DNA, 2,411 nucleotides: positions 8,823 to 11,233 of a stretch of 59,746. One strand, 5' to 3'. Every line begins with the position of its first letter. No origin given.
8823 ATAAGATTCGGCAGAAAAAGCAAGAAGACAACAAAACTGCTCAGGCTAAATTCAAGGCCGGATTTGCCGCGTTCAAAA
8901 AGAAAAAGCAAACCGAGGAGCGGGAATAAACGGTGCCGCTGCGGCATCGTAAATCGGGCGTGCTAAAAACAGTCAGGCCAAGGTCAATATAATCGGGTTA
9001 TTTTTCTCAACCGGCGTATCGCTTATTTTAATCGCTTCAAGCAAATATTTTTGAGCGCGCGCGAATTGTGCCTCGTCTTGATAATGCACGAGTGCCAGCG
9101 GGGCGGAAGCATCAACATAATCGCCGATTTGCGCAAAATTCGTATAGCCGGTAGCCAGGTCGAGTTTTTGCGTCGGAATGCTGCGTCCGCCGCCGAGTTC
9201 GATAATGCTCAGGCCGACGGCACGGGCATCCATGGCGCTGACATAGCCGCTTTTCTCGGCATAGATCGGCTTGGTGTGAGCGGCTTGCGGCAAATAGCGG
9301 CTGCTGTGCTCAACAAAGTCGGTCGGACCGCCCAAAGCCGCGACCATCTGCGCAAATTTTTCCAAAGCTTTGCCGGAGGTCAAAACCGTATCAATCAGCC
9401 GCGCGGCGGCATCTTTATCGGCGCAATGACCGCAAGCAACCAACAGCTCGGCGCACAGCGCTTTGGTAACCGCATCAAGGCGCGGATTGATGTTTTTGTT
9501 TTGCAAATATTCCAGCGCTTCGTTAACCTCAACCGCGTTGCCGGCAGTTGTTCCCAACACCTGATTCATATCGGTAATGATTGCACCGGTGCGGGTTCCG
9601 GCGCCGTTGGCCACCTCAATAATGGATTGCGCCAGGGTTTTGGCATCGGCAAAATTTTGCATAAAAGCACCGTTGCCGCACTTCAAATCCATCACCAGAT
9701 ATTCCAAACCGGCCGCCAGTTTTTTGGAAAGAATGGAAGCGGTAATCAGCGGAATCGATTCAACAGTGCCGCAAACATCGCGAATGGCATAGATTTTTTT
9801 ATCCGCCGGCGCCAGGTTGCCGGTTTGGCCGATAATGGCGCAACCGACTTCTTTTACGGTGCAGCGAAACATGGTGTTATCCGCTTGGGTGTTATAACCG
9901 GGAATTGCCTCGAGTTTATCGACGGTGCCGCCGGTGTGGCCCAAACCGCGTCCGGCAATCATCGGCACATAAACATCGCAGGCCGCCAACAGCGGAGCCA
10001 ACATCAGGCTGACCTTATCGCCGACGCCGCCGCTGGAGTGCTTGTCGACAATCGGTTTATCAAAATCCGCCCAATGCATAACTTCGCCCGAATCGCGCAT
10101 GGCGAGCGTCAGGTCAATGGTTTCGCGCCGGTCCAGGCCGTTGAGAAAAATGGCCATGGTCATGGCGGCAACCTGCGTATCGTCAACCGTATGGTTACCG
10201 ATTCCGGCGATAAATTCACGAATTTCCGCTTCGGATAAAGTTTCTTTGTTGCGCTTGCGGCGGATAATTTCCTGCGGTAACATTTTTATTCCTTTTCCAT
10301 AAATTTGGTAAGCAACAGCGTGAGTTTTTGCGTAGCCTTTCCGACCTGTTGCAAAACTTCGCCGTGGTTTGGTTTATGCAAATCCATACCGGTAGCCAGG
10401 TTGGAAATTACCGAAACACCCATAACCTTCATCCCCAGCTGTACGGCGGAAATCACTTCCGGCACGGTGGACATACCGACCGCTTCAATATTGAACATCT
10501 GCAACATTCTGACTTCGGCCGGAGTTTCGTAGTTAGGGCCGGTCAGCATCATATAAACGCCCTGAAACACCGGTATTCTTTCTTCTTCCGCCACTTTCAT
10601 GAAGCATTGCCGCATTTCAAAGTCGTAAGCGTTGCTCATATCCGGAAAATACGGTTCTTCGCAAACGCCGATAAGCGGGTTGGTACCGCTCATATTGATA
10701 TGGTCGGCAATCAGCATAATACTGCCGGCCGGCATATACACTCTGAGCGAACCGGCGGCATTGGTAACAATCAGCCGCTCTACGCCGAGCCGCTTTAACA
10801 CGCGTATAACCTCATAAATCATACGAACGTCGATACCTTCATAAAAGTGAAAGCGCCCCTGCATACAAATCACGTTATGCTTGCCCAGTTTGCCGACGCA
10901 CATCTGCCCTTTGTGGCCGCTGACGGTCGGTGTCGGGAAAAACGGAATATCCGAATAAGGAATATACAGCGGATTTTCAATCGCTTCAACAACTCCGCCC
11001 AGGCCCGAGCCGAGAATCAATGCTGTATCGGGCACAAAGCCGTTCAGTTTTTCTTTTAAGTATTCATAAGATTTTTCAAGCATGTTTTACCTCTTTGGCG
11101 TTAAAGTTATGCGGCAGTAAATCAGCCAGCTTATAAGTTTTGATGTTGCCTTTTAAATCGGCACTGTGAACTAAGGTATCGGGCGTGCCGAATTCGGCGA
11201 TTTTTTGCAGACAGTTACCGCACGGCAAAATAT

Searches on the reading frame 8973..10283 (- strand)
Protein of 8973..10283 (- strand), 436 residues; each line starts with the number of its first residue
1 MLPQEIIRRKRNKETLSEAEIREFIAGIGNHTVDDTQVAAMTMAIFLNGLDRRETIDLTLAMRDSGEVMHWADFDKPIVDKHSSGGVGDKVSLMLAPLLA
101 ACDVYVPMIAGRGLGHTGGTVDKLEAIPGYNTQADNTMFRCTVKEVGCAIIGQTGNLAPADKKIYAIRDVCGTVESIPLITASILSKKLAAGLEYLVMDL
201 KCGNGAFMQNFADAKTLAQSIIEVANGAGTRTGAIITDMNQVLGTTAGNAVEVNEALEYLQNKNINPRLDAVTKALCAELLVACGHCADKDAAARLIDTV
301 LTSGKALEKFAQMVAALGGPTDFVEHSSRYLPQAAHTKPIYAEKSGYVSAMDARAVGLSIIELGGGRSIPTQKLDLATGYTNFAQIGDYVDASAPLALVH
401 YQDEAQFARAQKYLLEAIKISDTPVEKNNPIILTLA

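Call 75: search_protein_families(library=pfam, proteins=[window:8973-10283:-], max_evalue=0.00001)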
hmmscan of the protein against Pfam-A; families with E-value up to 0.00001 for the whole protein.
window:8973-10283:- (436 aa): 3 families
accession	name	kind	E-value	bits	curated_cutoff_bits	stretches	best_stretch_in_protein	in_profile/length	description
PF00591.27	Glycos_transf_3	-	4.7e-44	151.4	27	1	76-307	2-253/253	Glycosyl transferase family, a/b domain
PF02885.22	Glycos_trans_3N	-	1.9e-17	63.2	26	1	4-66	1-63/63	Glycosyl transferase family, helical bundle domain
PF07831.19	PYNP_C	-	1.1e-15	57.4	27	1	347-421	1-75/75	Pyrimidine nucleoside phosphorylase C-terminal domain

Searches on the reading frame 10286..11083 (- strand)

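Call 75: search_protein_families(library=pfam, proteins=[window:10286-11083:-], max_evalue=0.00001)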
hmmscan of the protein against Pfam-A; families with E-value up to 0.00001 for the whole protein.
window:10286-11083:- (265 aa): 1 family
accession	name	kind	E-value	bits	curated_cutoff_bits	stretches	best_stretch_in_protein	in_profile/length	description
PF01048.26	PNP_UDP_1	-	1.2e-49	169.3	25.1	1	21-262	3-232/233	Phosphorylase superfamily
